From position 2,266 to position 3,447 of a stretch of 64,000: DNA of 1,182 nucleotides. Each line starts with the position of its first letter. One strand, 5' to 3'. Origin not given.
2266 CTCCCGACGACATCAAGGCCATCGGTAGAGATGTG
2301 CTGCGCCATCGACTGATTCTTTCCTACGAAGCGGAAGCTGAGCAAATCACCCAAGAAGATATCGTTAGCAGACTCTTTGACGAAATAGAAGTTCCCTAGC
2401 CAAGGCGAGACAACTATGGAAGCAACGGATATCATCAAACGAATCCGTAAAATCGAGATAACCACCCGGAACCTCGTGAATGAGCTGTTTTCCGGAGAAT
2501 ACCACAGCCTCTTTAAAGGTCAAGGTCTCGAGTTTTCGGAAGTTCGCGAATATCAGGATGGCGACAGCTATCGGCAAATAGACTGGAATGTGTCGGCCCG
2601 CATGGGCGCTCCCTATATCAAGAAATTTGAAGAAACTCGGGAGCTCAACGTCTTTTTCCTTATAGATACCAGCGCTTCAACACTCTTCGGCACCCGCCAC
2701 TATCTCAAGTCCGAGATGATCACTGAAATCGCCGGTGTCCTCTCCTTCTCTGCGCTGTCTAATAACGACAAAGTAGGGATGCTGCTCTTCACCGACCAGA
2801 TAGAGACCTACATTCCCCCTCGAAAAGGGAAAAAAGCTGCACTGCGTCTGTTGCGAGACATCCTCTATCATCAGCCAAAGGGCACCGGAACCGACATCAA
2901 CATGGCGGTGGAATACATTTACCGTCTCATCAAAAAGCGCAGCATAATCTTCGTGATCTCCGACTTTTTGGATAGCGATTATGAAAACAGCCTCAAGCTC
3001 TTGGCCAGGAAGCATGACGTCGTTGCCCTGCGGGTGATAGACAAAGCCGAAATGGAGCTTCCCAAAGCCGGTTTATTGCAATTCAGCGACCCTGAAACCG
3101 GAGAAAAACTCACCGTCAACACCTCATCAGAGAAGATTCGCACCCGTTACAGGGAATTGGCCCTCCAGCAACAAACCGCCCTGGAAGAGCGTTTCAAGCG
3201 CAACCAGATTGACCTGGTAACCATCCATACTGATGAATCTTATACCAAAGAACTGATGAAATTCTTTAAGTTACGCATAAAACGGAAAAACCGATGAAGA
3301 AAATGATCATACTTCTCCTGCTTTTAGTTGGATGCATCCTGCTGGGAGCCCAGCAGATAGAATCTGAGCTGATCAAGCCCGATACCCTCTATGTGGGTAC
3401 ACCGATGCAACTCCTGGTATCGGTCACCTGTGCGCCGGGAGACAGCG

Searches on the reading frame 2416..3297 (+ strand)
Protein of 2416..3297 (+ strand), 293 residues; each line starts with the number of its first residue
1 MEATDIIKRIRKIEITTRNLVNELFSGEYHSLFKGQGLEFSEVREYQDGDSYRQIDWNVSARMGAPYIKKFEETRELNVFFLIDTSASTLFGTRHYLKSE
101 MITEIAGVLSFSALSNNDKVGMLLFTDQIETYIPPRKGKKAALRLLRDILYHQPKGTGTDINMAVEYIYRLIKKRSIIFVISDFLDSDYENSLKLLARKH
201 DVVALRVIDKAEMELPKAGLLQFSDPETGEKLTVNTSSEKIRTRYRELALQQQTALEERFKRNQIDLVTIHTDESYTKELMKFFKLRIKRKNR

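Call 53: find_encoding_contigs(protein=window:2416-3297:+, flank=10000, max_places=6)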
Protein window:2416-3297:+ (293 aa): 23 contigs read that carry it; 6 places shown.
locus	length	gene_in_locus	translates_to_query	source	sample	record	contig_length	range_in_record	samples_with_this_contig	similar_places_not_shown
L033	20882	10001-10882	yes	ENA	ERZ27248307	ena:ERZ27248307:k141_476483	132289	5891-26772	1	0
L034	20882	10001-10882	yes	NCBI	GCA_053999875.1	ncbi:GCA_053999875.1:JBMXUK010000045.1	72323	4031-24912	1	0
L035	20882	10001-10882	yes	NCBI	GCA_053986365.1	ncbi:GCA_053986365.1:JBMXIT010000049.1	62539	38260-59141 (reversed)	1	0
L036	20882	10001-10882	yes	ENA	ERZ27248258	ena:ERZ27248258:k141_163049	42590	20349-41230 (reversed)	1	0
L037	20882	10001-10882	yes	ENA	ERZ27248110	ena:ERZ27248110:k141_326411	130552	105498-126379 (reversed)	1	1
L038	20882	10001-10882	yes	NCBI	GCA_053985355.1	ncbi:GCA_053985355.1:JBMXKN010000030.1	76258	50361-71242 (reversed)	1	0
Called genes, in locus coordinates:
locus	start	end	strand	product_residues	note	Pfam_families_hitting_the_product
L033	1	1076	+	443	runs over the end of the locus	PF01926:MMR_HSR1, PF02421:FeoB_N, PF04548:AIG1, PF00009:GTP_EFTU, PF00071:Ras (weak), PF01926:MMR_HSR1, PF02421:FeoB_N, PF14714:KH_dom-like, +5 more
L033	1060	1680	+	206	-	PF02660:G3P_acyltransf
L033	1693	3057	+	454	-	PF13522:GATase_6, PF13537:GATase_7, PF00156:Pribosyltran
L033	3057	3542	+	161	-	PF01467:CTP_transf_like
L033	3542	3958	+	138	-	PF04246:RseC_MucC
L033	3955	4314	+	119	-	PF02152:FolB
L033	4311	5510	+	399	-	PF01288:HPPK, PF00483:NTP_transferase, PF01128:IspD, PF02348:CTP_transf_3 (weak), PF12804:NTP_transf_3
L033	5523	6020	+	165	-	PF04677:CwfJ_C_1 (weak), PF11969:DcpS_C, PF01230:HIT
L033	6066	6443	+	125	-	-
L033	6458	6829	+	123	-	PF02410:RsfS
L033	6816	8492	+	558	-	PF03485:Arg_tRNA_synt_N, PF00750:tRNA-synt_1d, PF05746:DALR_1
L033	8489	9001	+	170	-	PF12850:Metallophos_2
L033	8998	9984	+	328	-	PF00493:MCM (faint), PF20030:bpMoxR, PF07726:AAA_3, PF07728:AAA_5, PF17863:AAA_lid_2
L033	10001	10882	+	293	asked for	PF01882:DUF58, PF00092:VWA (faint), PF13519:VWA_2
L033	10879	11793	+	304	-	PF13584:BatD (weak)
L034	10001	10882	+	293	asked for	PF01882:DUF58, PF00092:VWA (faint), PF13519:VWA_2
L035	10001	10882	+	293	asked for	PF01882:DUF58, PF00092:VWA (faint), PF13519:VWA_2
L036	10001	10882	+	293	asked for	PF01882:DUF58, PF00092:VWA (faint), PF13519:VWA_2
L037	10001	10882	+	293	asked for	PF01882:DUF58, PF00092:VWA (faint), PF13519:VWA_2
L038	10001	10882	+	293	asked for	PF01882:DUF58, PF00092:VWA (faint), PF13519:VWA_2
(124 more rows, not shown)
